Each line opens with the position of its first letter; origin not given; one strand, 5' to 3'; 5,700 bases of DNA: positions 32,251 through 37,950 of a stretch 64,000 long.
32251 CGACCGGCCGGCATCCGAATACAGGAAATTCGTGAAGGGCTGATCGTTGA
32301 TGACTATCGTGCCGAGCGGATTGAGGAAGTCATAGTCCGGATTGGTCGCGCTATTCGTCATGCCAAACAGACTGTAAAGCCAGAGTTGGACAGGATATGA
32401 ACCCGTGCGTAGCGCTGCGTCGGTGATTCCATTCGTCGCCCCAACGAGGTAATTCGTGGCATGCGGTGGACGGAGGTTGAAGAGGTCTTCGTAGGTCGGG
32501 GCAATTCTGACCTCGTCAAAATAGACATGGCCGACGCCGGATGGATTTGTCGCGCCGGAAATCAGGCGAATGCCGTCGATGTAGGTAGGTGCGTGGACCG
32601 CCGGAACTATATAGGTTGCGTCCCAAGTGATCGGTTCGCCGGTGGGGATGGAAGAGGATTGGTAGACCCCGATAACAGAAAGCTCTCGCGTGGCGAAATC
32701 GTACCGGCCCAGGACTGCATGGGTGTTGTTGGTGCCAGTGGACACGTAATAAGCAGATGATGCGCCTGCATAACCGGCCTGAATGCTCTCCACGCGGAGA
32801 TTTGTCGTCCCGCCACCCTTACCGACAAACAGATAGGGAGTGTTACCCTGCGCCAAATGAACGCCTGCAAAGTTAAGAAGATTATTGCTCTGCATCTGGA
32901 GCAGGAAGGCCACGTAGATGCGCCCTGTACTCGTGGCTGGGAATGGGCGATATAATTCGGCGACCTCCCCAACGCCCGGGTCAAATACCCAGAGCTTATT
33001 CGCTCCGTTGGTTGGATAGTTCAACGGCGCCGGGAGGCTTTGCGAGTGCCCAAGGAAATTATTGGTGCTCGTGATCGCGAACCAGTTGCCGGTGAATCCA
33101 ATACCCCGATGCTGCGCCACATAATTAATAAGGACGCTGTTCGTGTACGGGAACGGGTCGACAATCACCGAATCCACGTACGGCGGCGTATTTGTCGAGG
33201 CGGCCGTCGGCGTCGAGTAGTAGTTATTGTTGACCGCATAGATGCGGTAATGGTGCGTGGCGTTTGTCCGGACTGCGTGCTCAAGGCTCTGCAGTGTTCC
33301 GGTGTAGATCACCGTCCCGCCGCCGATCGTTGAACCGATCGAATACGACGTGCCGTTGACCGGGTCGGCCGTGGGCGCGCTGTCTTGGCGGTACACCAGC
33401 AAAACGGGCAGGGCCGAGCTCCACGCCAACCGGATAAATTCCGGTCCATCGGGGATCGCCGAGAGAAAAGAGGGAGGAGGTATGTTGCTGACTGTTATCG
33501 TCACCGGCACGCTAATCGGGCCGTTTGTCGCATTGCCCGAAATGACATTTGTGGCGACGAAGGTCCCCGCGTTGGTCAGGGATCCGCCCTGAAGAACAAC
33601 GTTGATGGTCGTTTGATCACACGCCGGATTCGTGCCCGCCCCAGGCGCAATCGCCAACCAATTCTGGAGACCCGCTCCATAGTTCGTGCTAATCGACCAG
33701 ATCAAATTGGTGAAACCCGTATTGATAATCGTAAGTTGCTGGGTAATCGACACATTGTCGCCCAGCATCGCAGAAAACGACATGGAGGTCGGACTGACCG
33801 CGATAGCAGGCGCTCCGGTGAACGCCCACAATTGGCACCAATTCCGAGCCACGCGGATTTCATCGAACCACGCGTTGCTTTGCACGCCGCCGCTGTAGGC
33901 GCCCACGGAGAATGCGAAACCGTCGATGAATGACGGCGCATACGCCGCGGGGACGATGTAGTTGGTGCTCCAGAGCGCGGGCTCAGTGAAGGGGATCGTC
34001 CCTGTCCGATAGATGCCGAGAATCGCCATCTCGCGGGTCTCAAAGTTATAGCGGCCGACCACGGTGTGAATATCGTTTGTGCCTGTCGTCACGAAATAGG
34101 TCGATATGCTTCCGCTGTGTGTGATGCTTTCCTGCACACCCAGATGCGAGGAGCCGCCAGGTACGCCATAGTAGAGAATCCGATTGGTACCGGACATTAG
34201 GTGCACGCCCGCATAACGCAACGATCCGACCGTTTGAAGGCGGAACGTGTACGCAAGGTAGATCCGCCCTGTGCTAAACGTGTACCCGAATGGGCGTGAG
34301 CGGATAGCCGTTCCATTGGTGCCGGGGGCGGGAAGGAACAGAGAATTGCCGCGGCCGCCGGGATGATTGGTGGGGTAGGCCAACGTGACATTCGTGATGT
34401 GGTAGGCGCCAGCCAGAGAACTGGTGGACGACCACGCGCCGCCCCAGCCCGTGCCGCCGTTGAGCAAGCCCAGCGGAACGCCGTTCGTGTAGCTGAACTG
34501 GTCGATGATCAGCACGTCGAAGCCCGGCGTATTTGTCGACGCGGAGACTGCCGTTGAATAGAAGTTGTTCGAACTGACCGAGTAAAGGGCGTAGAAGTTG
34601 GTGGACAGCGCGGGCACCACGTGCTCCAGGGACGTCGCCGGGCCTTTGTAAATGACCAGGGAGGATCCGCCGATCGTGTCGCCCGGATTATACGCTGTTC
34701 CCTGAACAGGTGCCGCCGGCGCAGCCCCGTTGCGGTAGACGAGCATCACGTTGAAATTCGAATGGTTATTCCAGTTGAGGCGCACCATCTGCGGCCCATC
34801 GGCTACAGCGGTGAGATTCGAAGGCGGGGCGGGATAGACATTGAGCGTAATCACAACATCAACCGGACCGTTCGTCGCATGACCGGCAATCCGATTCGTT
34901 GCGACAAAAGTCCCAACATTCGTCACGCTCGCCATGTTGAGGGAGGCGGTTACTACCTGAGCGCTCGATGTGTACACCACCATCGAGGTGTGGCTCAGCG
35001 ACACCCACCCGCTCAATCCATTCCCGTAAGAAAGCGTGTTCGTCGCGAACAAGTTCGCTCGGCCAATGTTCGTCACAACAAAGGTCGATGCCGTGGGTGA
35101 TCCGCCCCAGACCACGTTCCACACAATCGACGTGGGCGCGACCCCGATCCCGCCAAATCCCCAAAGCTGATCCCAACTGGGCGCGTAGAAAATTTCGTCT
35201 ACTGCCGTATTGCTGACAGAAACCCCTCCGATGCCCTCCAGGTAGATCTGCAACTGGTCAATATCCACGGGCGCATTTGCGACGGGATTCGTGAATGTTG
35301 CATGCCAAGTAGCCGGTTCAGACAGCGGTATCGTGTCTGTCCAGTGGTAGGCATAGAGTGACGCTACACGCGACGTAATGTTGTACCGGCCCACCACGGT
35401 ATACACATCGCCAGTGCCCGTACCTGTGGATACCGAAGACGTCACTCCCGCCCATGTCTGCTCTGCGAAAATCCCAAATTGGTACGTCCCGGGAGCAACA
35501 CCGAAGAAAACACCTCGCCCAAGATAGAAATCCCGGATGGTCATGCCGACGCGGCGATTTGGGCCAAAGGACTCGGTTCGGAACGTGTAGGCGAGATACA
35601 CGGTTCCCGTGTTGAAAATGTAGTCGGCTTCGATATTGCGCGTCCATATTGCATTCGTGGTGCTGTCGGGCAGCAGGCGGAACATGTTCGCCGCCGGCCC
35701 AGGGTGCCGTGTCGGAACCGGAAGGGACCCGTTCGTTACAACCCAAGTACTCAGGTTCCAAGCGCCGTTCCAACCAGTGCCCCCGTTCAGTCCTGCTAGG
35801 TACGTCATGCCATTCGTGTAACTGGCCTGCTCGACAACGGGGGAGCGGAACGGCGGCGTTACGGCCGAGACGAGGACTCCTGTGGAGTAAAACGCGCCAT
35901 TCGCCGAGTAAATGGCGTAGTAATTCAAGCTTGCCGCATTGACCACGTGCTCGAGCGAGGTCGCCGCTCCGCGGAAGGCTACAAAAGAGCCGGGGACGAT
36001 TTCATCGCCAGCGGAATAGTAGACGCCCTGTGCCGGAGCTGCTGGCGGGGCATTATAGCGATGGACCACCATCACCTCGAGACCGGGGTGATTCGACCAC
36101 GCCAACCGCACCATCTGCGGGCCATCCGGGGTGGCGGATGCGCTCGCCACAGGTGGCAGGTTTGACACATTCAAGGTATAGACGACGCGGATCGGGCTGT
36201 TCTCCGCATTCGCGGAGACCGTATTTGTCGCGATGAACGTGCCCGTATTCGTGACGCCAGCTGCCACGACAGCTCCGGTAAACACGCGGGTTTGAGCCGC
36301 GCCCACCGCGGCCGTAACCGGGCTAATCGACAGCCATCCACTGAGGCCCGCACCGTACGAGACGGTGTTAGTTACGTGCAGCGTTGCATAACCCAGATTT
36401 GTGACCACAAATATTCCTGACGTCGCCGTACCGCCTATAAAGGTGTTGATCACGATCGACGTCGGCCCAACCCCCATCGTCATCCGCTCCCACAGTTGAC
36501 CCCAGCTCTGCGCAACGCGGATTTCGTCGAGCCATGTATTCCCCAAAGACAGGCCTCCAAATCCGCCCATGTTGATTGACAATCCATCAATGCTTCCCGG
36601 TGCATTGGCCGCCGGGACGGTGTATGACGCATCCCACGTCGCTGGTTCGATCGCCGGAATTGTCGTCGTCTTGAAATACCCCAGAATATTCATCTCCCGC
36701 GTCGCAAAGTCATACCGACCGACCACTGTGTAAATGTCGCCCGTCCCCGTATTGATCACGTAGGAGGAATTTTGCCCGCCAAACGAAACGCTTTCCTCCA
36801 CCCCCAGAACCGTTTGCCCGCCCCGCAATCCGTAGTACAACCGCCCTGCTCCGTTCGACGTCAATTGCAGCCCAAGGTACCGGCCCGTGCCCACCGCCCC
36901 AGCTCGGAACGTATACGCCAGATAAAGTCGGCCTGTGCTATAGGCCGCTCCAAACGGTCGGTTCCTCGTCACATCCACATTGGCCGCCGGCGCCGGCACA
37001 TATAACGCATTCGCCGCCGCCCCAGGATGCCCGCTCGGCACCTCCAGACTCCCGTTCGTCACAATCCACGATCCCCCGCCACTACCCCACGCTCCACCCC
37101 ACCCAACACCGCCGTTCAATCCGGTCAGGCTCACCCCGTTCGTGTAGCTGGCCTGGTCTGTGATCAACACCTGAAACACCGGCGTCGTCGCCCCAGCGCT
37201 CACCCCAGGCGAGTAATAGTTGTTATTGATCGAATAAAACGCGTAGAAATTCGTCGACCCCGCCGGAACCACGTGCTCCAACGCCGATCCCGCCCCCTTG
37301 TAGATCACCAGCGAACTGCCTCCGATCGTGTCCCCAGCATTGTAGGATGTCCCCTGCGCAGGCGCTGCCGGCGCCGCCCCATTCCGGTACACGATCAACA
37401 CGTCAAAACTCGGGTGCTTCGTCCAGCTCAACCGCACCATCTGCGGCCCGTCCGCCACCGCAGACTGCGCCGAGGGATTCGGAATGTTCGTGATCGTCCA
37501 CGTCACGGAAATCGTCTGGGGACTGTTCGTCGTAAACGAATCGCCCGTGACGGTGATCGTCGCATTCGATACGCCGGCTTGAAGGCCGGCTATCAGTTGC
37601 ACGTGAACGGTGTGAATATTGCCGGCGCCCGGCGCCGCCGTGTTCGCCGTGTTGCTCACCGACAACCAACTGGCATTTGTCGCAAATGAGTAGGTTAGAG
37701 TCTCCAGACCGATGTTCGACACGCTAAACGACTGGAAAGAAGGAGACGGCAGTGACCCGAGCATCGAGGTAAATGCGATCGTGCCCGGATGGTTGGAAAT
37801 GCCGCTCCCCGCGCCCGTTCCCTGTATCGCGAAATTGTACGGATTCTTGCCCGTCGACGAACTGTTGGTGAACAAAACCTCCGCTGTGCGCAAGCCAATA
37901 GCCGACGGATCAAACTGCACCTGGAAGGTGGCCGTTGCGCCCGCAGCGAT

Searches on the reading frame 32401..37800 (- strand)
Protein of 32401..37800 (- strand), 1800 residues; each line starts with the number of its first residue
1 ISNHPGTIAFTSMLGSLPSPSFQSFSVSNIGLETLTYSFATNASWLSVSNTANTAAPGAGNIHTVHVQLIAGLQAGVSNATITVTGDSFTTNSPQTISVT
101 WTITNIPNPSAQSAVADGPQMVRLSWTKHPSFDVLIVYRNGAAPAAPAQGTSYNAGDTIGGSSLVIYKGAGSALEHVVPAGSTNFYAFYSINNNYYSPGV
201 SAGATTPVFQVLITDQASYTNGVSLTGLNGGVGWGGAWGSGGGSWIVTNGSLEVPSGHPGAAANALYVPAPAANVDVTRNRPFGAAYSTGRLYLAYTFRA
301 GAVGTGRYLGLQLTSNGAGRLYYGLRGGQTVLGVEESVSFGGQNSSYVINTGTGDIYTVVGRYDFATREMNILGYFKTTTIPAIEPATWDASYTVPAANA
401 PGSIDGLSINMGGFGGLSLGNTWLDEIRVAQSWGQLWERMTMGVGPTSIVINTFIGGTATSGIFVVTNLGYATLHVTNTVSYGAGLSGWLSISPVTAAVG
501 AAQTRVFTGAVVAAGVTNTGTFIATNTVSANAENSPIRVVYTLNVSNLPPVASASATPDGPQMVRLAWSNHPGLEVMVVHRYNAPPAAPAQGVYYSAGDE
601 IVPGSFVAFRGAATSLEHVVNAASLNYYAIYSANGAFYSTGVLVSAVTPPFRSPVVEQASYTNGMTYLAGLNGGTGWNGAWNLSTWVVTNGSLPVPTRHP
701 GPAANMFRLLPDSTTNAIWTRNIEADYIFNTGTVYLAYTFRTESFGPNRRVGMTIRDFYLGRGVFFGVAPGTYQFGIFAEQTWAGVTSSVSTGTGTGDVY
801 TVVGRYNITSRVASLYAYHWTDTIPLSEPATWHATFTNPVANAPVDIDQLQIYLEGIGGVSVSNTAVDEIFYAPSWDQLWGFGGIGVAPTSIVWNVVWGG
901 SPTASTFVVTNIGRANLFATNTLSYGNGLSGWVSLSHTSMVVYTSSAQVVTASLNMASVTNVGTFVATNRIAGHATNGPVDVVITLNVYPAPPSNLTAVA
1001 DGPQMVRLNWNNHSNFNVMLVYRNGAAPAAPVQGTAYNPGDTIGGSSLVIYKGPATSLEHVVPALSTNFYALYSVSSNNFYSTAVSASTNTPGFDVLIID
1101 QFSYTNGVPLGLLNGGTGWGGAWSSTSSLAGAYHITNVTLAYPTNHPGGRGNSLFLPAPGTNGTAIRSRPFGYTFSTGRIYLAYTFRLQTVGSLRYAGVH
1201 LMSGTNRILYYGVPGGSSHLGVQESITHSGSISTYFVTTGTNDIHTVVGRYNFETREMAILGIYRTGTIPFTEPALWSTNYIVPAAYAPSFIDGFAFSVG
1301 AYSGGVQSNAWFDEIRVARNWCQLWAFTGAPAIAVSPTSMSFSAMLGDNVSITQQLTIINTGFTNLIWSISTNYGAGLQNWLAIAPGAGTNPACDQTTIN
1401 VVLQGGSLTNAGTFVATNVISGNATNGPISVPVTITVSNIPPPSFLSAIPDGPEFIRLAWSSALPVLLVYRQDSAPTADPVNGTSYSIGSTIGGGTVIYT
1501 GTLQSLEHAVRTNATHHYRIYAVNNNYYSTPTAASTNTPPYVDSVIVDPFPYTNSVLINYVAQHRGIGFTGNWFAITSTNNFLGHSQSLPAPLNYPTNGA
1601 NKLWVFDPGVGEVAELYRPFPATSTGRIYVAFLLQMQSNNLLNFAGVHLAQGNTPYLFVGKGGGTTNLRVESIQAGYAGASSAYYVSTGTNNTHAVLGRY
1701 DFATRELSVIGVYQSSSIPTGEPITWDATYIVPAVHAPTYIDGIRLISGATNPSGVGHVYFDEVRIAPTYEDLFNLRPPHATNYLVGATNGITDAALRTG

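Call 10: search_protein_families(library=pfam, proteins=[window:32401-37800:-], max_evalue=0.01)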
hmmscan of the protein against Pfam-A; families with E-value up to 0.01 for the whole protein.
window:32401-37800:- (1800 aa): 2 families
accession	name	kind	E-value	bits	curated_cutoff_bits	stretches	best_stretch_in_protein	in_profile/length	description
PF19837.4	DUF6316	-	0.0023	18.1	28.5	0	356-378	16-38/55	Domain of unknown function (DUF6316)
PF22076.2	Cep192_D6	-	0.0033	18.1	35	0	1333-1435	4-100/101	Cep192 domain 6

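Call 33: search_protein_families(library=ncbifam, proteins=[window:32401-37800:-], max_evalue=0.01)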
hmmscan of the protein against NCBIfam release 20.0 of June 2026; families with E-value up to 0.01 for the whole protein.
window:32401-37800:- (1800 aa): 0 families

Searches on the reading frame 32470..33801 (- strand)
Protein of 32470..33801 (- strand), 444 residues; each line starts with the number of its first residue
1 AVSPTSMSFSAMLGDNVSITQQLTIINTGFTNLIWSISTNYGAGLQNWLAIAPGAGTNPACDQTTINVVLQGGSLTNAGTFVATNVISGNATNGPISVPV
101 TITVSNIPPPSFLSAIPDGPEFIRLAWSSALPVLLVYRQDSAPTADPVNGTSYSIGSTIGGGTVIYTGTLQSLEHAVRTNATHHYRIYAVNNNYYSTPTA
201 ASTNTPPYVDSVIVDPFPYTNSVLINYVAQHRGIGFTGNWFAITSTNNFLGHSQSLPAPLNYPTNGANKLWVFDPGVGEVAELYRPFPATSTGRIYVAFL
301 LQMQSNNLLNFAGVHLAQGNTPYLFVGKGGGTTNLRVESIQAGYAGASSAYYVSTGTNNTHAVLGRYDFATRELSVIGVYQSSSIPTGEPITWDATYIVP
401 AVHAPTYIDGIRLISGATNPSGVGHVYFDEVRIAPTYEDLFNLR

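Call 43: search_protein_families(library=pfam, proteins=[window:32470-33801:-], max_evalue=10)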
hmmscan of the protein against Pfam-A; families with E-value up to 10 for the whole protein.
window:32470-33801:- (444 aa): 1 family
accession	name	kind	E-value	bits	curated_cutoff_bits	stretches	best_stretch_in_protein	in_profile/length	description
PF22076.2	Cep192_D6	-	0.049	14.3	35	1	2-102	6-100/101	Cep192 domain 6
